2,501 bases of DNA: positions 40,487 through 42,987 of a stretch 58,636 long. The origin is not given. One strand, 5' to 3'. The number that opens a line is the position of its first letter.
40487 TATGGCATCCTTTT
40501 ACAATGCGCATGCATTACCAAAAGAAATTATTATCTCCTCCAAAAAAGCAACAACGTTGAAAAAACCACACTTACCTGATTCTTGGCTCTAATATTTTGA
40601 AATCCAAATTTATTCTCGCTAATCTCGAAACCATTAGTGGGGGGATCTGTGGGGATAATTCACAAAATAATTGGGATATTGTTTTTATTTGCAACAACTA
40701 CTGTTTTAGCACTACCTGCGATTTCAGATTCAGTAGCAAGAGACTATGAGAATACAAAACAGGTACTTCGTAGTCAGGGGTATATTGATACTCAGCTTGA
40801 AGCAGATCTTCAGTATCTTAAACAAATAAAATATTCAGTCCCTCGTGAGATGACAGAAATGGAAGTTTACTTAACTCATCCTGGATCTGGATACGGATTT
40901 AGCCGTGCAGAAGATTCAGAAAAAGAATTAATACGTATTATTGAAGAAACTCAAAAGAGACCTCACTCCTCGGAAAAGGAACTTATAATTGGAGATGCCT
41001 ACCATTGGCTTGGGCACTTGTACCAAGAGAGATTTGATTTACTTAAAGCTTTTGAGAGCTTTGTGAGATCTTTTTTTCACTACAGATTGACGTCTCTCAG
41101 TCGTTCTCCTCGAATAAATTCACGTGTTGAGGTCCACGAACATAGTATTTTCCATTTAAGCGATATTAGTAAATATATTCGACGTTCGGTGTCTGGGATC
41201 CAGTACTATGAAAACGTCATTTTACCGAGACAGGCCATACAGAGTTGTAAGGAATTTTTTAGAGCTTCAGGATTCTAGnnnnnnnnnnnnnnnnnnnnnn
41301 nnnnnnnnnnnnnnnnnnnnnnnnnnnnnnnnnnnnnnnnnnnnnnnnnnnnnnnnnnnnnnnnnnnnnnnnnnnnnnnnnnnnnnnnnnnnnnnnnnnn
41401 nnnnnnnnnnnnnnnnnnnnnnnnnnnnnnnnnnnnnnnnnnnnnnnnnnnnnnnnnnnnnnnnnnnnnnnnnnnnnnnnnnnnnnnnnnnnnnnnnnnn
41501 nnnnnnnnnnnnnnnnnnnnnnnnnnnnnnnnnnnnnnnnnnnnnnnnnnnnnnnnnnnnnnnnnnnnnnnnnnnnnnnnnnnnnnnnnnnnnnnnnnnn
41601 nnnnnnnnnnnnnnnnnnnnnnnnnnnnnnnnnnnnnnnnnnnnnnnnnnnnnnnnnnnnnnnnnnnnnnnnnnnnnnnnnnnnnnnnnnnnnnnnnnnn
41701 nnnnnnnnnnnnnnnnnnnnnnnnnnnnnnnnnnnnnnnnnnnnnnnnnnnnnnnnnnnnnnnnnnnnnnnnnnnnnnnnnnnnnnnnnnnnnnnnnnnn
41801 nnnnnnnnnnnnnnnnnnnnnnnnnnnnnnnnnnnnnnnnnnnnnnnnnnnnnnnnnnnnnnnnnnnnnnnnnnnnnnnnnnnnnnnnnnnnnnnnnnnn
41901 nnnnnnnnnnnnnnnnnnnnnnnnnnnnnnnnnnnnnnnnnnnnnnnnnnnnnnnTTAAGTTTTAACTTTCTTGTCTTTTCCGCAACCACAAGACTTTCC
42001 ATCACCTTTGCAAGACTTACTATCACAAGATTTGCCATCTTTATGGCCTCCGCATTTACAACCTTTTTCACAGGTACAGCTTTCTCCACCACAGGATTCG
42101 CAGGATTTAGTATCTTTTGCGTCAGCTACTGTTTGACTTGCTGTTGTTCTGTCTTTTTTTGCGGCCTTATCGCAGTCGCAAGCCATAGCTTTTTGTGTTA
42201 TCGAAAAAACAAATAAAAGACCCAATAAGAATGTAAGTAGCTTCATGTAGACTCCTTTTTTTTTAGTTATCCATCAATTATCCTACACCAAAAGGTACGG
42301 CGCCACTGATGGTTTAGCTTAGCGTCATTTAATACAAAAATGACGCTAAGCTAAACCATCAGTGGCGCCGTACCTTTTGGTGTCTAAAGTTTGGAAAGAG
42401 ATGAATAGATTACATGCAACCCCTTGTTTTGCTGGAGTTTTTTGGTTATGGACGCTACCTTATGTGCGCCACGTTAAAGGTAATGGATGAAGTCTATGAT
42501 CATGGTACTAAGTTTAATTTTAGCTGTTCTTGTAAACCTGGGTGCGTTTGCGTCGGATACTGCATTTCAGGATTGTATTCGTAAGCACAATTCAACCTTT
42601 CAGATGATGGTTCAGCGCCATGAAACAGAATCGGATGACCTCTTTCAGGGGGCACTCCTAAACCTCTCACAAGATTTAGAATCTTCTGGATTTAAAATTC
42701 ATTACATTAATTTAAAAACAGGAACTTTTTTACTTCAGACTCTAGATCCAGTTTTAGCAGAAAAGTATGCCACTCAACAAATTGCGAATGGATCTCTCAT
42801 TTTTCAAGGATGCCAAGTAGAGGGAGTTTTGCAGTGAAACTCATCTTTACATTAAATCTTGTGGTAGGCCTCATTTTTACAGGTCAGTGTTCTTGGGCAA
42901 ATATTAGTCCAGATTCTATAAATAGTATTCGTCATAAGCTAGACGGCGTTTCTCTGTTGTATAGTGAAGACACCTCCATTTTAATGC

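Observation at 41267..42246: Two-gene operon: exported Cys-rich mini-protein coupled to a DUF2063-like protein, with no MNIO maturase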

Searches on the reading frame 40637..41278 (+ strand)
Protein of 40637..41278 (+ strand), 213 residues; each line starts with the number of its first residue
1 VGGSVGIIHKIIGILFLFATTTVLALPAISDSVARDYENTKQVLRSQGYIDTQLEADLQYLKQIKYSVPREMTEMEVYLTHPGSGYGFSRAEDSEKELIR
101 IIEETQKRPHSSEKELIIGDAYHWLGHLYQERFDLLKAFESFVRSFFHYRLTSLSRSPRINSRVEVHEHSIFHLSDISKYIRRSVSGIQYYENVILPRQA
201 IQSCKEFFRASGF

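Call 3: search_protein_families(library=pfam, proteins=[window:40637-41278:+], max_evalue=10)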
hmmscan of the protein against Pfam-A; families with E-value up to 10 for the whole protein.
window:40637-41278:+ (213 aa): 1 family
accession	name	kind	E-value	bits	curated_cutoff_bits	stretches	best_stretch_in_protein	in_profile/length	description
PF25091.1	DUF7806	-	0.14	12.8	27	1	58-89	10-41/95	Domain of unknown function (DUF7806)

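Call 4: search_protein_families(library=ncbifam, proteins=[window:40637-41278:+], max_evalue=10)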
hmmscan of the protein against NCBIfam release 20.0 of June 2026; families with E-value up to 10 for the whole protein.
window:40637-41278:+ (213 aa): 2 families
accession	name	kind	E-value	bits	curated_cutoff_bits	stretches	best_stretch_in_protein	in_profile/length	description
NF009644.1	PRK13169.1-5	equivalog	0.025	15.2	130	1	41-135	4-92/116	DNA replication initiation control protein YabA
NF004047.0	PRK05564.1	equivalog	0.031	13.3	282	1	99-190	79-170/313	DNA polymerase III subunit delta'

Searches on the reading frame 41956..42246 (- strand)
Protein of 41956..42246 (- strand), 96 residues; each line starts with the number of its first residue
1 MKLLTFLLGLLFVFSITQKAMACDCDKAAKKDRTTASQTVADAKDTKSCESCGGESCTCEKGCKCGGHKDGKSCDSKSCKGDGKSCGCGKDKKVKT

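Call 3: search_protein_families(library=pfam, proteins=[window:41956-42246:-], max_evalue=10)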
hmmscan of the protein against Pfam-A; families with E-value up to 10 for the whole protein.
window:41956-42246:- (96 aa): 0 families

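Call 4: search_protein_families(library=ncbifam, proteins=[window:41956-42246:-], max_evalue=10)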
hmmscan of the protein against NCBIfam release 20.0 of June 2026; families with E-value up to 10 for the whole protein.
window:41956-42246:- (96 aa): 1 family
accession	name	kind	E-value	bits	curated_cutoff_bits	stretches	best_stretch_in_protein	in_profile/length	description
NF045773.1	cytochro_C550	exception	0.54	10.2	125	1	6-64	13-75/118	cytochrome c550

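Call 48: search_protein_families(library=ncbifam, alignment_id=A5, max_evalue=1)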
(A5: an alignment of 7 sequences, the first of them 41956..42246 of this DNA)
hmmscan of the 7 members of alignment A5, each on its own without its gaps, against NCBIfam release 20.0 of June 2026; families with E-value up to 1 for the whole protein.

A. member 1, window:41956-42246:- (96 aa): 1 family
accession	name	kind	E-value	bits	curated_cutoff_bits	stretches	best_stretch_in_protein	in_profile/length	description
NF045773.1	cytochro_C550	exception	0.54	10.2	125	1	6-64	13-75/118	cytochrome c550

B. families by the number of members that match (of 7 scanned): 2 families
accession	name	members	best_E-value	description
NF040677.1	wall_bind_EntC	1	0.29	cell wall-binding protein EntC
NF045773.1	cytochro_C550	1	0.54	cytochrome c550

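Call 49: search_protein_families(library=pfam, alignment_id=A5, max_evalue=1)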
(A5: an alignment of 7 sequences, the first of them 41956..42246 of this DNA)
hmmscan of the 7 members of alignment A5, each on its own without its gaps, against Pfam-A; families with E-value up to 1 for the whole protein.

A. member 1, window:41956-42246:- (96 aa): 0 families

B. families by the number of members that match (of 7 scanned): 3 families
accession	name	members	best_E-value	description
PF02535.28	Zip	2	0.019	ZIP Zinc transporter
PF23924.1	DUF7263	1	0.29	Family of unknown function (DUF7263)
PF02068.22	Metallothio_PEC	1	0.65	Plant PEC family metallothionein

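Call 50: find_homologous_proteins(query=A5, max_evalue=0.1)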
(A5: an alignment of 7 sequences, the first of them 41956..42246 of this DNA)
Query A5 (7 sequences) (96 aa, profile of the alignment): 18 proteins with E <= 0.1 among 5984 candidates.
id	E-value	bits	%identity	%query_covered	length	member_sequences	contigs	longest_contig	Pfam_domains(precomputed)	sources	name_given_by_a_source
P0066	4.2e-32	129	54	92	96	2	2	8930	-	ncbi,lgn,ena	-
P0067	4.9e-32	129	55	73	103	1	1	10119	-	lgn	-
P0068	5.5e-31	125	42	68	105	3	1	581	-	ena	-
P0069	2.7e-29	120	51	82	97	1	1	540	-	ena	-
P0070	1.7e-26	111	45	94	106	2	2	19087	-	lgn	-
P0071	4.2e-26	109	100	100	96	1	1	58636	-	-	-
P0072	2.3e-25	107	51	100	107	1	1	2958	-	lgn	-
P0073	1.2e-24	105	43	97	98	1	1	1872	-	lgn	-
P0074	3.5e-24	103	43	94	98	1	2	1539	-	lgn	-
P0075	6.8e-23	99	52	100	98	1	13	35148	-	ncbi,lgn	-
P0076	7.3e-23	99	52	97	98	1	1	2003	-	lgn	-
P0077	9.7e-19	86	77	100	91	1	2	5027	-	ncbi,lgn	-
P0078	2.2e-18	85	43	93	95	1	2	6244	-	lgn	-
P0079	3.8e-17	81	39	67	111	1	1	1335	-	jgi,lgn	jgi:hypothetical protein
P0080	6.6e-17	80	48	100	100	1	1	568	-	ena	-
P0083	1.8e-6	46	57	85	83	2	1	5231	-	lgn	-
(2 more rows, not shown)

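Call 51: find_encoding_contigs(protein=P0077, flank=6000, max_places=2)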
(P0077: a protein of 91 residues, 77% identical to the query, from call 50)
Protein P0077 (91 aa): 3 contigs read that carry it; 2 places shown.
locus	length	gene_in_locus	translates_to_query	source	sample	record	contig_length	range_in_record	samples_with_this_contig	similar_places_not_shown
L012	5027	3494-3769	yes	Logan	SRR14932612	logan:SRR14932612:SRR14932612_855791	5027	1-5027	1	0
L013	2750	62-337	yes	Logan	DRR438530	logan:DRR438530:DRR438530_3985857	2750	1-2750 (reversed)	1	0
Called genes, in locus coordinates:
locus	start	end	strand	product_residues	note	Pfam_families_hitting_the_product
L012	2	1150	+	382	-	?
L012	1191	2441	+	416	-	PF13167:GTP-bdg_N, PF16360:GTP-bdg_M, PF00009:GTP_EFTU (faint), PF00350:Dynamin_N (weak), PF01926:MMR_HSR1, PF02421:FeoB_N (weak)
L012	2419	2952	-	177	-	-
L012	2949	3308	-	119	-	-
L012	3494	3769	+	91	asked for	-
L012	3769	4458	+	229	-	-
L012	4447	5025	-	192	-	?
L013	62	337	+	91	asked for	-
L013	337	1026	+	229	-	-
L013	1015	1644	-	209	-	-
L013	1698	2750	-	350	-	?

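Call 52: find_encoding_contigs(protein=P0083, flank=6000, max_places=2)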
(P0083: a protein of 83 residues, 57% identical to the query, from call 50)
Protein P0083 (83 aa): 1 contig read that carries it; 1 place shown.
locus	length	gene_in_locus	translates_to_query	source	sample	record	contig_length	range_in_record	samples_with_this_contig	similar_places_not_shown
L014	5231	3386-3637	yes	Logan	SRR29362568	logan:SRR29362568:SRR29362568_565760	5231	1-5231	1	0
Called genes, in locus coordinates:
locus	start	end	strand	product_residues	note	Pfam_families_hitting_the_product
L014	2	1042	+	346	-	?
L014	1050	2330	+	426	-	PF13167:GTP-bdg_N, PF16360:GTP-bdg_M, PF00350:Dynamin_N (faint), PF01926:MMR_HSR1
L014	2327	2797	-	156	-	-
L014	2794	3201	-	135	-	-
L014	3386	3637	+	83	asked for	-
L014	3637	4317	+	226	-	PF22106:HvfC_C (faint)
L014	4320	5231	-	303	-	?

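Call 90: search_solved_structures(query=A9, max_evalue=10)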
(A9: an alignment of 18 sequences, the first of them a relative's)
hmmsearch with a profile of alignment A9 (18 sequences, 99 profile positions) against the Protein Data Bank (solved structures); distinct sequences matched with E-value up to 10: 10.
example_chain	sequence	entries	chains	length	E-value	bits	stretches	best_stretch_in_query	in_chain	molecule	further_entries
9yfu_C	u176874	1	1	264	0.0082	20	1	3-42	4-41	Fab24 BAK5 light chain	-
7lo7_L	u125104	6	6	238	0.13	16.2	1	3-42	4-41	Fab25 Light Chain | Fab36 Light Chain | NabFab LC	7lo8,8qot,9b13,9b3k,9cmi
9yxv_D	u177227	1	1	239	0.13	16.1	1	3-42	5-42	sfFab18 light chain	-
6ww5_F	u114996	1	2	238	0.13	16.1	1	3-42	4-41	Fab84 Light Chain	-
4iof_D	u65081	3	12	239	0.13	16.1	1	3-42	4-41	Fab-bound IDE, light chain | IDE-bound Fab light chain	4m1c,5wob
9ihc_L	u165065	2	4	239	0.13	16.1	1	3-42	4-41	COP-2 antibody light chain | COP-2 Light chain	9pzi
8tb7_H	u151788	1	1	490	0.15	16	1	3-42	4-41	Fab24 BAK5 heavy chain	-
8dp3_L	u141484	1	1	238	0.21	15.5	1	3-42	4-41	Fab BL3-6 Light Chain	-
8wrz_L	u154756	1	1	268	0.27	15.1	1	3-42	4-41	scfv30 light chain, scfv30 heavy chain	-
6mwn_D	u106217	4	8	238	0.35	14.8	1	3-42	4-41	Fab HAVx Light Chain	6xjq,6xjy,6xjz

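Call 97: predict_structure(alignment_id=A9)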
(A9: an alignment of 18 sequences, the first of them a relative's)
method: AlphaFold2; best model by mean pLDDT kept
length: 96 residues; sequences in the alignment: 18
mean_pLDDT: 46.3   pTM: 0.21
mean pLDDT of the five models: 46.3, 46.0, 44.6, 42.1, 40.7
residues with pLDDT >= 90: 0; 70-90: 12; 50-70: 7; < 50: 77
segments of 3 or more residues with pLDDT < 50: 20-96
pLDDT, mean of each block of 10 residues (from residue 1): 79 64 42 40 38 38 41 42 40 35
secondary structure, 60 per line:
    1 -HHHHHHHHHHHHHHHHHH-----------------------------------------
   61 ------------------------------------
elements in order: H2-19

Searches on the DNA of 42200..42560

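Call 99: search_rna_families(source=window, start=42200, end=42560, threshold=evalue, max_evalue=1)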
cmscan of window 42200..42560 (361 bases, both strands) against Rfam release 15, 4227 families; matches with E-value up to 1: 14.
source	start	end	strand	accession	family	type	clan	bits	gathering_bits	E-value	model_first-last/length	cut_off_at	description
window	42296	42373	+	RF04201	MIR7510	Gene; miRNA;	-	59.7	93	9.1e-12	1-79/79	no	MIR7510 microRNA precursor family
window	42300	42368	+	RF04258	mir-994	Gene; miRNA;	-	39.9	93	6e-07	1-81/81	no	mir-994 microRNA precursor family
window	42297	42370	-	RF00845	MIR158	Gene; miRNA;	-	39.9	67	1.1e-06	1-100/100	no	MIR158 microRNA precursor family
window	42287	42381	-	RF04135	MIR5062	Gene; miRNA;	-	36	140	1.7e-05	1-158/158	no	MIR5062 microRNA precursor family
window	42302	42368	+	RF03865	mir-7637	Gene; miRNA;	-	35.6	88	1.5e-05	1-68/68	no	mir-7637 microRNA precursor family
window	42293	42375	-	RF04286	mir-513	Gene; miRNA;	CL00136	35.3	72.1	5.9e-06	1-82/82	no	mir-513 microRNA precursor family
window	42298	42370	+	RF04167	mir-1972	Gene; miRNA;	-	35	90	2.2e-05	1-81/81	no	mir-1972 microRNA precursor family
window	42205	42368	-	RF02863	sRNA_2410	Gene; sRNA;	-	29.5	61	0.004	1-196/196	no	Enterococcus sRNA 2410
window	42297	42381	+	RF02906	sRNA154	Gene; sRNA;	-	25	88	0.0045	1-134/134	no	Archaeal Small RNA 154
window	42307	42361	-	RF00932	mir-471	Gene; miRNA;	-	23.1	80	0.017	1-66/66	no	mir-471 microRNA precursor family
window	42287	42371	-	RF01859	Phe_leader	Cis-reg; leader;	-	21.9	55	0.2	1-125/125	no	Phenylalanine leader peptide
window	42265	42358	+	RF02351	psRNA14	Gene; sRNA;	-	20.7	60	0.4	1-84/84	no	Proteobacteria sRNA psRNA14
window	42298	42370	-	RF03612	mir-608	Gene; miRNA;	-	18.9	90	0.84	1-82/82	no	mir-608 microRNA precursor family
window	42283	42297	-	RF02939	COG2908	Cis-reg;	-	14.2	58.7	0.7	9-23/45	no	COG2908 RNA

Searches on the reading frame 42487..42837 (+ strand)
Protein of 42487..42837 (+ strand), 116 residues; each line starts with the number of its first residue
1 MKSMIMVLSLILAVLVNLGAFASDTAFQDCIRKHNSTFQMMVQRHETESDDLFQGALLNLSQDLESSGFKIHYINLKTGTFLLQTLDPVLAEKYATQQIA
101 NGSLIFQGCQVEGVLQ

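Call 3: search_protein_families(library=pfam, proteins=[window:42487-42837:+], max_evalue=10)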
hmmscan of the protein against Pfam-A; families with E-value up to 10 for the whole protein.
window:42487-42837:+ (116 aa): 1 family
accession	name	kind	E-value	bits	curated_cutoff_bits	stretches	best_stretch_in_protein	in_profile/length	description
PF17062.10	Osw5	-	0.03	14.9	30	1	6-39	26-59/70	Outer spore wall 5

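Call 4: search_protein_families(library=ncbifam, proteins=[window:42487-42837:+], max_evalue=10)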
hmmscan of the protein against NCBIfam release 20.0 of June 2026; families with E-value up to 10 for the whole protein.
window:42487-42837:+ (116 aa): 0 families
